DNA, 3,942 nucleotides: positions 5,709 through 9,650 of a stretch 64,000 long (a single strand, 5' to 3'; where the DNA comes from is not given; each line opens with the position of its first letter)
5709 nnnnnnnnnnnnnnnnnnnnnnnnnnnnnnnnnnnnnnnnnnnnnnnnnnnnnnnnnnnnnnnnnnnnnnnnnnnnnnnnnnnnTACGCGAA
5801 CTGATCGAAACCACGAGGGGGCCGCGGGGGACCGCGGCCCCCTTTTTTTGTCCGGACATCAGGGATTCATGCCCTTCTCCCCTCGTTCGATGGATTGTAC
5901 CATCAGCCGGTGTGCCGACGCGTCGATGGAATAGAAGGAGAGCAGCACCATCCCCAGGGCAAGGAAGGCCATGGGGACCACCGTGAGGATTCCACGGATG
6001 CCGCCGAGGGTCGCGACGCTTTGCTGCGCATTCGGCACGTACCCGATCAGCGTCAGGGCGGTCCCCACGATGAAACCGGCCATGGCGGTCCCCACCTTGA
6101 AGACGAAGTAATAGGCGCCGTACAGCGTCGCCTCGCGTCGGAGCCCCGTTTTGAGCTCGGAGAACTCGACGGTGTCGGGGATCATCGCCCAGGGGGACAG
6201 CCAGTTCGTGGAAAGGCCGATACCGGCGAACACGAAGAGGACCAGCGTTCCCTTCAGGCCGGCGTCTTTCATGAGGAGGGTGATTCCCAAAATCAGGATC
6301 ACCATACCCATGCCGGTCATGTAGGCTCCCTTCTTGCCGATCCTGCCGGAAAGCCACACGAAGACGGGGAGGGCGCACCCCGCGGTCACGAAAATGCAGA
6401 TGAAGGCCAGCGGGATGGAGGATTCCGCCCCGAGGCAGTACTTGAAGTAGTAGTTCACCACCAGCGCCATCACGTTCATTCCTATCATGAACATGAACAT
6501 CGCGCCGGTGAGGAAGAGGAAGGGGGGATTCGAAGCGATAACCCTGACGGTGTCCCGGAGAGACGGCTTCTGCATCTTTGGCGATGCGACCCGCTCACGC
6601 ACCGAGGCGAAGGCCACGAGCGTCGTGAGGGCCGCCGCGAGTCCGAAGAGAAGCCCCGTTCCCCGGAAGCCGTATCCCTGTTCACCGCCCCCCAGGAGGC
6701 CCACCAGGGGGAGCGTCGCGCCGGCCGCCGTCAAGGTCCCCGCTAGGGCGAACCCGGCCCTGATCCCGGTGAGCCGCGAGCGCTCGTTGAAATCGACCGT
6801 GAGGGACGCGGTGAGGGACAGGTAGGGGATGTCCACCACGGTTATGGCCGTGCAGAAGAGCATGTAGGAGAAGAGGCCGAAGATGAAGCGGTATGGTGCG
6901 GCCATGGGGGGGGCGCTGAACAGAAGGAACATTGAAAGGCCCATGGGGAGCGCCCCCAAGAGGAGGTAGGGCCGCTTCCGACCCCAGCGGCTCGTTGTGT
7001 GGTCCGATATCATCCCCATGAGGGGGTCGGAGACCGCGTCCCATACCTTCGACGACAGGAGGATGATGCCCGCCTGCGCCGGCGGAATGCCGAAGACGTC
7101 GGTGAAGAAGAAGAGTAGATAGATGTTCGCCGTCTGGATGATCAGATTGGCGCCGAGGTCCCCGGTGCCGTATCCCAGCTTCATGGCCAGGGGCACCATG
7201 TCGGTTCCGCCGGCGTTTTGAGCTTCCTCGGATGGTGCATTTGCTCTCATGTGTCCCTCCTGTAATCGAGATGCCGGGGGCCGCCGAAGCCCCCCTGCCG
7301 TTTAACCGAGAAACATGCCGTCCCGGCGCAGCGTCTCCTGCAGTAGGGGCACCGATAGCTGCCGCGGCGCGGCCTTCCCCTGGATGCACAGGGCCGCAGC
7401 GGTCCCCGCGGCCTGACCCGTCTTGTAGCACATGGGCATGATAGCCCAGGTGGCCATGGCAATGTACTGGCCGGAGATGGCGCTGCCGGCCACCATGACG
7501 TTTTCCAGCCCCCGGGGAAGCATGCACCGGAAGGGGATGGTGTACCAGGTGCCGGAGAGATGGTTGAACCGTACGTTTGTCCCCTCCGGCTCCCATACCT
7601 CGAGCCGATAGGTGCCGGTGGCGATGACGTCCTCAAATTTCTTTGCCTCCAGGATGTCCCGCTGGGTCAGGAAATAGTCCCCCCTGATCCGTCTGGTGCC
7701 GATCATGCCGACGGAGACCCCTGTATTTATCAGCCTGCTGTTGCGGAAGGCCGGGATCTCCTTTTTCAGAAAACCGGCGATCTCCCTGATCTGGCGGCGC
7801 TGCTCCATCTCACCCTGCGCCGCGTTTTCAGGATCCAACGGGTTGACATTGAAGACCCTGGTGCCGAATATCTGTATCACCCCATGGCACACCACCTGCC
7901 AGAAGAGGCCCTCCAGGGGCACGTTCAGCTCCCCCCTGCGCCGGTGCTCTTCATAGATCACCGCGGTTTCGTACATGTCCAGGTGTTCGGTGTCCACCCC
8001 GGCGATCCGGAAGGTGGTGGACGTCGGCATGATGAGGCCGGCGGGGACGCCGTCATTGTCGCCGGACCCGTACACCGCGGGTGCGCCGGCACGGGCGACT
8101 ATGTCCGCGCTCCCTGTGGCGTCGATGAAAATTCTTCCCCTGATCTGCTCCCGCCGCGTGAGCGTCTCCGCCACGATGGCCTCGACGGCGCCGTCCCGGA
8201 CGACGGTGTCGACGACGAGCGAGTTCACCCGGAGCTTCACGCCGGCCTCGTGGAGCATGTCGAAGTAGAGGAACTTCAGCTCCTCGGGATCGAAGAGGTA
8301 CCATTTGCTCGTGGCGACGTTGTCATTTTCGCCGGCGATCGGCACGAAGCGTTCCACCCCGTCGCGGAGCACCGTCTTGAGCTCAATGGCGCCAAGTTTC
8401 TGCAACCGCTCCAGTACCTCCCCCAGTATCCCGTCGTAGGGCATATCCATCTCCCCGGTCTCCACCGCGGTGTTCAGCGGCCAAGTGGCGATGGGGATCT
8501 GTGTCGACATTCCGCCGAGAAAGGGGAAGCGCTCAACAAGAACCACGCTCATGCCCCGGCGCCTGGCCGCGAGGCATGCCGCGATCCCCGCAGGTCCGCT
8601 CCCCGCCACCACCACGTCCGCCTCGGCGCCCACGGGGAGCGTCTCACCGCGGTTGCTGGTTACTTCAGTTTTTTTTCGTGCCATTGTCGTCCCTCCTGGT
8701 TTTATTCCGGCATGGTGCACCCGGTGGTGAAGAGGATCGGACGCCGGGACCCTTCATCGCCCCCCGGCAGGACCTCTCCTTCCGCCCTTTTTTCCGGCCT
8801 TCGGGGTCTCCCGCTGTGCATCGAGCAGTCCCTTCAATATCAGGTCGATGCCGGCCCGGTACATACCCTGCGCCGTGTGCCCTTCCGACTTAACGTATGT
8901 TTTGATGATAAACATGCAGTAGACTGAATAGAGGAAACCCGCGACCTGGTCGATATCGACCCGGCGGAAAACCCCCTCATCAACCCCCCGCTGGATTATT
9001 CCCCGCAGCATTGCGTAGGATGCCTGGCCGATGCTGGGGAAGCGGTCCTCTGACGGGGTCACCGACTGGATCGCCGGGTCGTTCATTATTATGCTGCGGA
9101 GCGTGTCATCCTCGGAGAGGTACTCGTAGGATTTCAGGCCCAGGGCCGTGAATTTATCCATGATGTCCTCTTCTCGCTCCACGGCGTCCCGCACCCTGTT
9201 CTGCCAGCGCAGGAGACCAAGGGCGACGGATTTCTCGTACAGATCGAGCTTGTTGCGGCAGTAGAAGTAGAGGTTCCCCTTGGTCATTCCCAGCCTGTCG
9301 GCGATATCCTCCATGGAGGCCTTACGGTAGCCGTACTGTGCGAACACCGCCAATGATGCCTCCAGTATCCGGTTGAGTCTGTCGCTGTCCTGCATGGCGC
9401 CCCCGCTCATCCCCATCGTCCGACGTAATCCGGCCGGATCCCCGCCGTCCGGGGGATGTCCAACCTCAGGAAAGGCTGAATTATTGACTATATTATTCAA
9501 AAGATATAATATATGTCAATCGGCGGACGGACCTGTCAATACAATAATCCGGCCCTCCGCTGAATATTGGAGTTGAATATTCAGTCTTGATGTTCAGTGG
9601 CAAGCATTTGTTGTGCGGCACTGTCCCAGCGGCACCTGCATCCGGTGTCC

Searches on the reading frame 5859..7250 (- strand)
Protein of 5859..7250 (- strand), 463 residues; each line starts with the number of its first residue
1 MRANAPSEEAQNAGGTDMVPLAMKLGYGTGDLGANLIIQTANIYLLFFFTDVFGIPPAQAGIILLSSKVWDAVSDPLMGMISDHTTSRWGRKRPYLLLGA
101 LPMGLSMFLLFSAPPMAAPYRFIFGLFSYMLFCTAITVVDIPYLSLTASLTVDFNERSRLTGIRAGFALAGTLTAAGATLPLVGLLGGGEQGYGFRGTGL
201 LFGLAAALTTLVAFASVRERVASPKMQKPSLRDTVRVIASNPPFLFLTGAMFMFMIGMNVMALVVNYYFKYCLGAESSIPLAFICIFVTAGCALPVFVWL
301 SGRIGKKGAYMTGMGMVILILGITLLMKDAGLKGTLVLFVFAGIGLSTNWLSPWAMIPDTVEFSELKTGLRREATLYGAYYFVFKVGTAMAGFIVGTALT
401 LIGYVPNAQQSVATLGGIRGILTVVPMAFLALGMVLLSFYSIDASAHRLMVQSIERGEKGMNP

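Call 26: search_protein_families(library=pfam, proteins=[window:5859-7250:-], max_evalue=0.01)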
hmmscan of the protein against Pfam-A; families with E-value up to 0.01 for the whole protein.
window:5859-7250:- (463 aa): 3 families
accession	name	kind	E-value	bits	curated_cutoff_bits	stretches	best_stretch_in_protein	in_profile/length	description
PF13347.12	MFS_2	-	1.4e-92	311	27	1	26-443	1-426/427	MFS/sugar transport protein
PF07690.21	MFS_1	-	2.1e-15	56.9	33.4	1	43-391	16-346/347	Major Facilitator Superfamily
PF03092.22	BT1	-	6.2e-05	22.3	22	1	45-229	12-187/432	BT1 family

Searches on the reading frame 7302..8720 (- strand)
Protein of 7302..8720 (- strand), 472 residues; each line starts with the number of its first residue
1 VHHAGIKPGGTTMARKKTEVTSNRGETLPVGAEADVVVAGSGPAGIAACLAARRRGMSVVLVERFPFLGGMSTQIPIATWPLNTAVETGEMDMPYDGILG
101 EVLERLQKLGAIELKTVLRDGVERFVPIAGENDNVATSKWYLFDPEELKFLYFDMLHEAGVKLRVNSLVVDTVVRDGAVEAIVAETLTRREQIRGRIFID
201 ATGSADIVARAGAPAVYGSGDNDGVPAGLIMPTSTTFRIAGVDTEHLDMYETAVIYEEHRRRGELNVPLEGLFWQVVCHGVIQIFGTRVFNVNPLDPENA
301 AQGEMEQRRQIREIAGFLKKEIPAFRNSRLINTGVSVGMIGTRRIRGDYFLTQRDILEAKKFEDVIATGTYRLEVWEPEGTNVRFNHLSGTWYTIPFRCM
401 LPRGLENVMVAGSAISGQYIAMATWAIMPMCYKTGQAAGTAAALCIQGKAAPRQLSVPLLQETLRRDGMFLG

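Call 26: search_protein_families(library=pfam, proteins=[window:7302-8720:-], max_evalue=0.01)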
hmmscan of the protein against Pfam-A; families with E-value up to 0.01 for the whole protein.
window:7302-8720:- (472 aa): 9 families
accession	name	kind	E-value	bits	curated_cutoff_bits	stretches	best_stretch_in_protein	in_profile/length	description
PF12831.13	FAD_oxidored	-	1.9e-90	304.6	27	1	35-464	1-416/416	FAD dependent oxidoreductase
PF00890.30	FAD_binding_2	-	3.6e-08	33.5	20.4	1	35-70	1-36/414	FAD binding domain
PF01266.30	DAO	-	1.7e-06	28.3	27.9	1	35-72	1-39/353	FAD dependent oxidoreductase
PF07992.20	Pyr_redox_2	-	1.2e-05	25.3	26.1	1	35-78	2-38/291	Pyridine nucleotide-disulphide oxidoreductase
PF13450.12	NAD_binding_8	-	3.7e-05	24.4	21.9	1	38-77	1-40/68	NAD(P)-binding Rossmann-like domain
PF01946.23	Thi4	-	0.00038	20.2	26.2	1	30-70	14-55/235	Thi4 family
PF03486.20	HI0933_like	-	0.0012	18.8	50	1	35-65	2-32/244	HI0933-like protein Rossmann domain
PF01134.28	GIDA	-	0.0026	17.3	22.1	1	35-71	1-29/391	Glucose inhibited division protein A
PF01494.25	FAD_binding_3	-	0.004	16.9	22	1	33-64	1-32/349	FAD binding domain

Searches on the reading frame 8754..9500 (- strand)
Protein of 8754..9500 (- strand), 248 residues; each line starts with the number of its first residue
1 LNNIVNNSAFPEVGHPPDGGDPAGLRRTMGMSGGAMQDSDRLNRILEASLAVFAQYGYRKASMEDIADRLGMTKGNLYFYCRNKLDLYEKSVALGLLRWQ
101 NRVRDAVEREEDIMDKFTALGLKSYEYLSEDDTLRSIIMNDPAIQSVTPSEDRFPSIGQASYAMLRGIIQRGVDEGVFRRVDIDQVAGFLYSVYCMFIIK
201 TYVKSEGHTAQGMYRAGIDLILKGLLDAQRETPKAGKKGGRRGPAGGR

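Call 26: search_protein_families(library=pfam, proteins=[window:8754-9500:-], max_evalue=0.01)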
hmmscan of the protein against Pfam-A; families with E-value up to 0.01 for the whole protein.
window:8754-9500:- (248 aa): 2 families
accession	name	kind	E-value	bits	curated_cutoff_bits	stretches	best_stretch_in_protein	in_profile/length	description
PF00440.29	TetR_N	-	5.1e-13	49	24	1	45-89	1-45/47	Bacterial regulatory proteins, tetR family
PF17938.6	TetR_C_29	-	0.00082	19.9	26.2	1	150-199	39-88/119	Tetracyclin repressor-like, C-terminal domain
